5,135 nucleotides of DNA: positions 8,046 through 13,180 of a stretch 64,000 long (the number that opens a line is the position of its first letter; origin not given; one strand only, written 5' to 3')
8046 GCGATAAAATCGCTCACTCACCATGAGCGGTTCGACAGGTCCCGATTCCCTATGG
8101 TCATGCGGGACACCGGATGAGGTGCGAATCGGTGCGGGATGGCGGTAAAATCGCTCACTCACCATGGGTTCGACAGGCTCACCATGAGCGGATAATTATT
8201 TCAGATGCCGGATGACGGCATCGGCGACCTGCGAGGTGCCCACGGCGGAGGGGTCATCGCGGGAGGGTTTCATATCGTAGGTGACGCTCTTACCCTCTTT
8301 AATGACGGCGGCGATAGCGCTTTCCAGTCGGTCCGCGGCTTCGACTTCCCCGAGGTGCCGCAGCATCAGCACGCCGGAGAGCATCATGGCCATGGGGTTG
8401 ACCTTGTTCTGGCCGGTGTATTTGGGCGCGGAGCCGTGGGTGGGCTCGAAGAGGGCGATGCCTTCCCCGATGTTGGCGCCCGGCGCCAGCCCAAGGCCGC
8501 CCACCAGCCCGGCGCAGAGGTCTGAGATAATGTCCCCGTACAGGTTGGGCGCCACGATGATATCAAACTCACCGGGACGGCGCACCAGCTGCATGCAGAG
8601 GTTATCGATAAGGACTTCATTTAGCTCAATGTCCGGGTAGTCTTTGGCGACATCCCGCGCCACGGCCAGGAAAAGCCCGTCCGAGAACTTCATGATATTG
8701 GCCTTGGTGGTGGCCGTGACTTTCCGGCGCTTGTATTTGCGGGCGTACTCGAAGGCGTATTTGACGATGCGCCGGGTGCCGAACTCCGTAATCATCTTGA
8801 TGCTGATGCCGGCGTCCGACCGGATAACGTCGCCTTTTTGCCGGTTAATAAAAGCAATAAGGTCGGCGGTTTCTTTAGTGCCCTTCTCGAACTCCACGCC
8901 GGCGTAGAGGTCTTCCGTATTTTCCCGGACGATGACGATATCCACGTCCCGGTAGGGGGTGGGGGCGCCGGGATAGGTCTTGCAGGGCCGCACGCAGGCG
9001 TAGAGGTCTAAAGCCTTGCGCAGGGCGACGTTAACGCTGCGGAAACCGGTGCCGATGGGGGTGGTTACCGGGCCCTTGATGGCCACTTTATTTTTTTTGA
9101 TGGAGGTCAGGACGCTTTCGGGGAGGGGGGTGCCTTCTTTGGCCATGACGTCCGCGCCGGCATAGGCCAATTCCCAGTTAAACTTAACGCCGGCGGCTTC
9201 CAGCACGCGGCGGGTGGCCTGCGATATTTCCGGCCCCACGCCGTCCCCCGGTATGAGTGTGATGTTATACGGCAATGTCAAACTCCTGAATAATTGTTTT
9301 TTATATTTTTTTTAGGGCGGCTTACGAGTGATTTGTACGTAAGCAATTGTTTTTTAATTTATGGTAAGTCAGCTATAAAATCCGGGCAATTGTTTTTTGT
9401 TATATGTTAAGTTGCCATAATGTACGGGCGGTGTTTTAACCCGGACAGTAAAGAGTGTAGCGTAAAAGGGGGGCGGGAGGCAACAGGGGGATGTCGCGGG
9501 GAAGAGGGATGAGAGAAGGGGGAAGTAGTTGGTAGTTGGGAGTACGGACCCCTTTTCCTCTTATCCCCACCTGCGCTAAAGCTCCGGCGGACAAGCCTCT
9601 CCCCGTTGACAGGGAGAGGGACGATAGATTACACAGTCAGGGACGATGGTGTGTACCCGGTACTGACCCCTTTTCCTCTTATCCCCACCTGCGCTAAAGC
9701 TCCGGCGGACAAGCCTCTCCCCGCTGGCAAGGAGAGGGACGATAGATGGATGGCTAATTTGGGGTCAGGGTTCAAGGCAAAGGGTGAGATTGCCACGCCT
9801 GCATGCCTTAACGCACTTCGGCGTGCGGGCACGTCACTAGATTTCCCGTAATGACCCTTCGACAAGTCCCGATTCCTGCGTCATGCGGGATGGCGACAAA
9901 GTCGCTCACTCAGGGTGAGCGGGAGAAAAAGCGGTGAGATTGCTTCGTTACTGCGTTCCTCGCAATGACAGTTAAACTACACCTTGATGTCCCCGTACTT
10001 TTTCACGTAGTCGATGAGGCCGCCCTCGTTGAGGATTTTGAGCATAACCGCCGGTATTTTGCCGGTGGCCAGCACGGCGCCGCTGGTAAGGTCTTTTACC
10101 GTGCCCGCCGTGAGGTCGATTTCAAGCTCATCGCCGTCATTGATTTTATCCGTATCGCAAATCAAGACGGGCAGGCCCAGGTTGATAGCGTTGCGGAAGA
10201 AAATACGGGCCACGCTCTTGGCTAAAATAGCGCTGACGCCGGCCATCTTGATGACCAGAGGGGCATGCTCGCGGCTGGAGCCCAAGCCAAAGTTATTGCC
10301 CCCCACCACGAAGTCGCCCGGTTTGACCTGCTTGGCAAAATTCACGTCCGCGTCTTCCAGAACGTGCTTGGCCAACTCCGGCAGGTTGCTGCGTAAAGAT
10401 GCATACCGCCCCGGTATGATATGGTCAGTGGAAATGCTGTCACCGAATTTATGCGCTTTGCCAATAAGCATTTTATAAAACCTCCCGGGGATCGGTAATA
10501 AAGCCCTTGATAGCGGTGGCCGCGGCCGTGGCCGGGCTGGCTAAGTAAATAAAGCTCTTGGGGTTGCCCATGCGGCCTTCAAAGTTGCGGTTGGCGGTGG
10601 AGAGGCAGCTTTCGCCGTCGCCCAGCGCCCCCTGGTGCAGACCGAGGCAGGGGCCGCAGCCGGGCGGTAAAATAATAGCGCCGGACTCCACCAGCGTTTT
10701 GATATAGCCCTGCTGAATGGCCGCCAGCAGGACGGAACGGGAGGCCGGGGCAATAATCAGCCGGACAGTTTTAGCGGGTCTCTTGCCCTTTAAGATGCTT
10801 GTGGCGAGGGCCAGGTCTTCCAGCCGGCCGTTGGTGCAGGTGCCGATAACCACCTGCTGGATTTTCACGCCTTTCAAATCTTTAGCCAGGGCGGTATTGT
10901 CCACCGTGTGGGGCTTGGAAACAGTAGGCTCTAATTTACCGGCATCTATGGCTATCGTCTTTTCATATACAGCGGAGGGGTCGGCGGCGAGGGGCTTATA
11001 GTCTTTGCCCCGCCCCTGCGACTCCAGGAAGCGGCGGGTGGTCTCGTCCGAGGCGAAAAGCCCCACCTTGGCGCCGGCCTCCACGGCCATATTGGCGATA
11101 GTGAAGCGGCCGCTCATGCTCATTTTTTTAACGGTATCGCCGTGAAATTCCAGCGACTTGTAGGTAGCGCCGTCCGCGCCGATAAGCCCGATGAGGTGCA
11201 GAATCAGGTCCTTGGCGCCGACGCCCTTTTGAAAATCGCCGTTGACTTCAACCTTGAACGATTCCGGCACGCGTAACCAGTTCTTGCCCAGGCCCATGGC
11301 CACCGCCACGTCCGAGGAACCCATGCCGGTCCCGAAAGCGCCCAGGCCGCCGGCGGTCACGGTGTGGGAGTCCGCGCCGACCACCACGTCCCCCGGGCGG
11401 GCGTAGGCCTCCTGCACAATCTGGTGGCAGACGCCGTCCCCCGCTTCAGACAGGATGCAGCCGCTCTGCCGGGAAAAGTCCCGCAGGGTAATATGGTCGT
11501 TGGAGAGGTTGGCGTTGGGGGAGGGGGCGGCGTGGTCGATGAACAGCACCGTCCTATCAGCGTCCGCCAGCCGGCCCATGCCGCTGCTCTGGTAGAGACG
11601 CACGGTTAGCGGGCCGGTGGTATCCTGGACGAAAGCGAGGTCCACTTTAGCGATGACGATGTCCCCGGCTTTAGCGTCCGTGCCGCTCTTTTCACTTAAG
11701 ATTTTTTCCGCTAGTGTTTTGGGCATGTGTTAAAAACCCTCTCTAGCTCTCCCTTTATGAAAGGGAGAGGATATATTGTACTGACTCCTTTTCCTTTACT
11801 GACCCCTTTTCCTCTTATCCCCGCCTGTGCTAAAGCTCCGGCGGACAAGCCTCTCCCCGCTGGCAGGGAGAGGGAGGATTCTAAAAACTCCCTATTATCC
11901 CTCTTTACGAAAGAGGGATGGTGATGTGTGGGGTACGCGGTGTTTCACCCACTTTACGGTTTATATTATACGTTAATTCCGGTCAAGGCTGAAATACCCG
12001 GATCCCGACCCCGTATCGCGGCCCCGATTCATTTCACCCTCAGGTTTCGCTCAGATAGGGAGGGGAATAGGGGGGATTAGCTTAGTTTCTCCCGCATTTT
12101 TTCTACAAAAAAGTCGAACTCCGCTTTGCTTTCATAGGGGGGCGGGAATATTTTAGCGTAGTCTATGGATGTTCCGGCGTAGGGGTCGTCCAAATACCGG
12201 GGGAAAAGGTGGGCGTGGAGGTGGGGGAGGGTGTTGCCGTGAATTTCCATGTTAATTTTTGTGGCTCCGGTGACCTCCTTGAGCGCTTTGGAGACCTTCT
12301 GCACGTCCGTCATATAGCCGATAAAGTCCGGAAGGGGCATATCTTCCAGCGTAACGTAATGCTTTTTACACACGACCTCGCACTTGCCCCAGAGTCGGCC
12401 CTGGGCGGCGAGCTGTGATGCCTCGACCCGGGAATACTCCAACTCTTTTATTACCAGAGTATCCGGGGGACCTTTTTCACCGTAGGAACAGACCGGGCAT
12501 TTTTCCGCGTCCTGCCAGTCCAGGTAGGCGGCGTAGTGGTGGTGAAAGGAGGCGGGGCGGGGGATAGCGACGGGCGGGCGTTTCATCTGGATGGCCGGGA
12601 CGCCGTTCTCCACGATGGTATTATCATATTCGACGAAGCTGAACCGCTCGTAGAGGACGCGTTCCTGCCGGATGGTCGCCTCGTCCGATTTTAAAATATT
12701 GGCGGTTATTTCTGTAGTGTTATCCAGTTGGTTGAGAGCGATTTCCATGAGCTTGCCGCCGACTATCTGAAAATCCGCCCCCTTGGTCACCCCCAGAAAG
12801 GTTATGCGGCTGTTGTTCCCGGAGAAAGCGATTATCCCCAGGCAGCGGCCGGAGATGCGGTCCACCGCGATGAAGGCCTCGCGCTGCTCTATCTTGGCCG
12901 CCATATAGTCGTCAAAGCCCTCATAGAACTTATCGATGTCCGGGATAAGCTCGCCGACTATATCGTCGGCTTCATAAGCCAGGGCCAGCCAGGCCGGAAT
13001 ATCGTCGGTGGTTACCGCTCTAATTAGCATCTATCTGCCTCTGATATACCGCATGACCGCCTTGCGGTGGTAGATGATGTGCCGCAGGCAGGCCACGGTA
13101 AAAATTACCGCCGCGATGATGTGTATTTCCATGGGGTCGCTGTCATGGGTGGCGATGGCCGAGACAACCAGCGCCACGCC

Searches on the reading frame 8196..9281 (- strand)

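Call 27: search_protein_families(library=pfam, proteins=[window:8196-9281:-], max_evalue=0.001)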
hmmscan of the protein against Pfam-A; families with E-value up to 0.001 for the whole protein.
window:8196-9281:- (361 aa): 1 family
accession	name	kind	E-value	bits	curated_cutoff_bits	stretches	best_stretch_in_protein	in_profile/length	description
PF00180.25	Iso_dh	-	5e-109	365.2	27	1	6-356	1-348/348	Isocitrate/isopropylmalate dehydrogenase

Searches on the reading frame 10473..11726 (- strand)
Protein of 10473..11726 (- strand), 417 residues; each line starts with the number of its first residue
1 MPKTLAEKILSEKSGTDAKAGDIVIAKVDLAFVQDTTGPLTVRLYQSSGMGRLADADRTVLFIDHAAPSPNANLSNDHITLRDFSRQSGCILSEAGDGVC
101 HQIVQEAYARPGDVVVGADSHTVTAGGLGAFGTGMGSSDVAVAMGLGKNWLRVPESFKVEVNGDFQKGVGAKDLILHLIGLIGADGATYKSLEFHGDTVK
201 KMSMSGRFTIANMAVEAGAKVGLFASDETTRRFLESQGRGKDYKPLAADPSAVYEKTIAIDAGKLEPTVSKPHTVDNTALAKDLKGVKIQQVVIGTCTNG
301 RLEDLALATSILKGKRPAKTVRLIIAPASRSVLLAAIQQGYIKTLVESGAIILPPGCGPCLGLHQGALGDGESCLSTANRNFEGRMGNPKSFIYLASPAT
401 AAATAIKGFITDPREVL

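Call 27: search_protein_families(library=pfam, proteins=[window:10473-11726:-], max_evalue=0.001)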
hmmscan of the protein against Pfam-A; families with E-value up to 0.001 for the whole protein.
window:10473-11726:- (417 aa): 1 family
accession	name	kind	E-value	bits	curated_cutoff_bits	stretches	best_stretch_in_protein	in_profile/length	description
PF00330.25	Aconitase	-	4.8e-99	332.9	28.7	2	7-278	1-300/463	Aconitase family (aconitate hydratase)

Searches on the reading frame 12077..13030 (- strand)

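Call 27: search_protein_families(library=pfam, proteins=[window:12077-13030:-], max_evalue=0.001)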
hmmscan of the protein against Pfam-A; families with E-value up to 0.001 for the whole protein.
window:12077-13030:- (317 aa): 2 families
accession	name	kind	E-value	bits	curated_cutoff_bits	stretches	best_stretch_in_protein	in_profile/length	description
PF13673.13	Acetyltransf_10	-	1.7e-07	31.7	23.6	1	33-151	11-126/128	Acetyltransferase (GNAT) domain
PF01230.28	HIT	-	3.1e-06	28.2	21.5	1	219-279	31-96/98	HIT domain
